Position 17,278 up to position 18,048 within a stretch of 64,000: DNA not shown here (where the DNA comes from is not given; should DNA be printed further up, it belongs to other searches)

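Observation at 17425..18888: Aldo/keto reductase fused to a RidA/YjgF (reactive-intermediate deaminase) domain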

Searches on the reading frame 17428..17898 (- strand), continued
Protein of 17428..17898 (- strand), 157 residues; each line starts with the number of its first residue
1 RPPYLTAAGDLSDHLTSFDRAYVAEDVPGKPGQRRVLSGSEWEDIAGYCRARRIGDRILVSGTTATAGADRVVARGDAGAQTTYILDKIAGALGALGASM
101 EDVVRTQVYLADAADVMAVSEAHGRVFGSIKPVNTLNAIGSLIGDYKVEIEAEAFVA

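Call 76: search_dna_similar(query=window:17428-17820:-, collection=plasmids, mode=protein, max_evalue=0.00001, max_rows=60, rows=spread)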
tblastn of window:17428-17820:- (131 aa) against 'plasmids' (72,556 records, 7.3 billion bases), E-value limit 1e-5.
Records with a match: 216; places in all: 228; records where one place covers at least 80% of the query: 179.
Best place of each record, by identity: 60-80% 15; <60% 201.
By first word of the organism name: Agrobacterium 35; Pantoea 23; Rhizobium 18; Sinorhizobium 10; Shinella 9; Bacillus 9; Phyllobacterium 6; Haladaptatus 6; Brucella 5; Burkholderia 4; and 61 more.
By predicted mobility (MOB-suite, as given by PLSDB): non-mobilizable 145; conjugative 57; mobilizable 14.
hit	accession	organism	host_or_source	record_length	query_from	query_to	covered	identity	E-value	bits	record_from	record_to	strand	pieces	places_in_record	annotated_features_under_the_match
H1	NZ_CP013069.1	Pannonibacter phragmitetus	Homo sapiens,blood, liver abscess ...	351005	1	130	99%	75.4%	6e-57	196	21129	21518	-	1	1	aldo/keto reductase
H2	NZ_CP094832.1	Acuticoccus sp. I52.16.1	pure culture,seawater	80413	4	130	97%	70.1%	2e-48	172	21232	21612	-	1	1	aldo/keto reductase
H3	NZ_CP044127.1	Rhizobium sp. BG4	Prosopis cineraria,pure bacterial ...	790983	1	128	98%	67.2%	2e-46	167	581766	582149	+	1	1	aldo/keto reductase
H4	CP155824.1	Thioclava sp. 'Guangxiensis'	Bruguiera gymnorhiza,pure ...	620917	2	131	99%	63.8%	2e-44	161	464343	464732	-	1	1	aldo/keto reductase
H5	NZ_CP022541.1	Antarctobacter heliothermus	Skeletonema marinoi strain ST54,Cell ...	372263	4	128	95%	57.6%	8e-37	139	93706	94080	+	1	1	aldo/keto reductase | ABC transporter permease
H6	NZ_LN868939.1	Nocardia farcinica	not known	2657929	10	130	92%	45.1%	2e-19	90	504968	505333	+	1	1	none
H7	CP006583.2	Mesorhizobium huakuii 7653R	Rice field soil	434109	6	128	94%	40.3%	5e-14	74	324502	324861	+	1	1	RidA family protein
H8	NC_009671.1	Brucella anthropi ATCC 49188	-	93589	8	131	95%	38.1%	1e-8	59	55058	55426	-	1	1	RidA family protein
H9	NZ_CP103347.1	Brucella anthropi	-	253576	8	131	95%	38.1%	1e-8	59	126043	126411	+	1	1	RidA family protein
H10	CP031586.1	Paracoccaceae bacterium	Isolate culture,marine surface water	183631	10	130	92%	37.4%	8e-13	71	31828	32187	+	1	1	ridA_3: Enamine/imine deaminase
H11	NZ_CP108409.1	Kitasatospora sp. NBC_01300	-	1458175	10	130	92%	36.9%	4e-13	72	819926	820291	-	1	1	record has no annotation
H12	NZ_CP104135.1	Sinorhizobium sp. C101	Phaseolus vulgaris,cell ...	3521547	10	129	92%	36.7%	2e-10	64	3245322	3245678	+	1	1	none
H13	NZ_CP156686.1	Burkholderia stagnalis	Bacterial cells,soils collected in ...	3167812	4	127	95%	34.9%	4e-14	74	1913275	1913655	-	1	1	none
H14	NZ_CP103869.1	Novosphingobium humi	pure culture,soil biofilm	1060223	9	129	92%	35.5%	2e-13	73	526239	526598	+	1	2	none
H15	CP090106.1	Sinorhizobium meliloti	Medicago,Cell culture,Plant nodule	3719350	10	129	92%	35.8%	3e-8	57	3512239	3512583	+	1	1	RidA family protein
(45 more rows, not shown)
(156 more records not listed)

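Call 79: get_annotated_region(hit=H3, flank=9000)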
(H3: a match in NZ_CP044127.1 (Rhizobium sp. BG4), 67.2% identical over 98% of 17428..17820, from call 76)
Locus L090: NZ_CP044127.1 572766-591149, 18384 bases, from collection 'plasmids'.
description: Rhizobium sp. BG4 plasmid pRPC2, complete sequence
organism: Rhizobium sp. BG4 (NCBI taxid 2613770)
taxonomy: Bacteria; Pseudomonadota; Alphaproteobacteria; Hyphomicrobiales; Rhizobiaceae; Rhizobium; Rhizobium sp. BG4
host: -; source: Prosopis cineraria,pure bacterial culture,nodule; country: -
typing (MOB-suite, as given by PLSDB): conjugative; relaxase MOBP; mating-pair formation MPF_T
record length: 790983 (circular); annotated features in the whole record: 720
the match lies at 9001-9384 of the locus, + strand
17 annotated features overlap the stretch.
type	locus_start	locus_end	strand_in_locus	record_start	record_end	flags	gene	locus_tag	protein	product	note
CDS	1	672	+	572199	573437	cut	serA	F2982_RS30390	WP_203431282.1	phosphoglycerate dehydrogenase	-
CDS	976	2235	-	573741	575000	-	-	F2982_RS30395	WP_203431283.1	ABC transporter substrate-binding protein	-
CDS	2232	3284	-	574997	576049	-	-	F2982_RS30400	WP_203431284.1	aldo/keto reductase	-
CDS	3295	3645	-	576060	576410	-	-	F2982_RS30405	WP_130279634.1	TIGR04076 family protein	-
CDS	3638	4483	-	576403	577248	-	-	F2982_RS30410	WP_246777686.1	GntR family transcriptional regulator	-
CDS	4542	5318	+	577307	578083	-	-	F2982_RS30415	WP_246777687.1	ABC transporter ATP-binding protein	-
CDS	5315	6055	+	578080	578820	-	-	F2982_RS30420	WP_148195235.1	ABC transporter ATP-binding protein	-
CDS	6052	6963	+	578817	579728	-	-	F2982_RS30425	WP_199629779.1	branched-chain amino acid ABC transporter permease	GO:0015803 - branched-chain amino acid transport [Evidence IEA]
CDS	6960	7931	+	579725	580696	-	-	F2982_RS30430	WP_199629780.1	branched-chain amino acid ABC transporter permease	GO:0015803 - branched-chain amino acid transport [Evidence IEA]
CDS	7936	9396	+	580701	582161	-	-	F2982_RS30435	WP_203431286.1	aldo/keto reductase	-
CDS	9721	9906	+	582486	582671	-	-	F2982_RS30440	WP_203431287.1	DUF3008 family protein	-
CDS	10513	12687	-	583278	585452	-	-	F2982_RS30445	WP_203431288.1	EAL domain-containing protein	-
CDS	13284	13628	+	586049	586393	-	-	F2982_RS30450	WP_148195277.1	DUF2147 domain-containing protein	-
CDS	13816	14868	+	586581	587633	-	-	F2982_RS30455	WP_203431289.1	type III polyketide synthase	-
CDS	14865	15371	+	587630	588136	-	-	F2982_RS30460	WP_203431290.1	isoprenylcysteine carboxylmethyltransferase family protein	GO:0006481 - C-terminal protein methylation [Evidence IEA]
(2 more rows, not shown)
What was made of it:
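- RefSeq annotation shows the same cluster (call 79).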
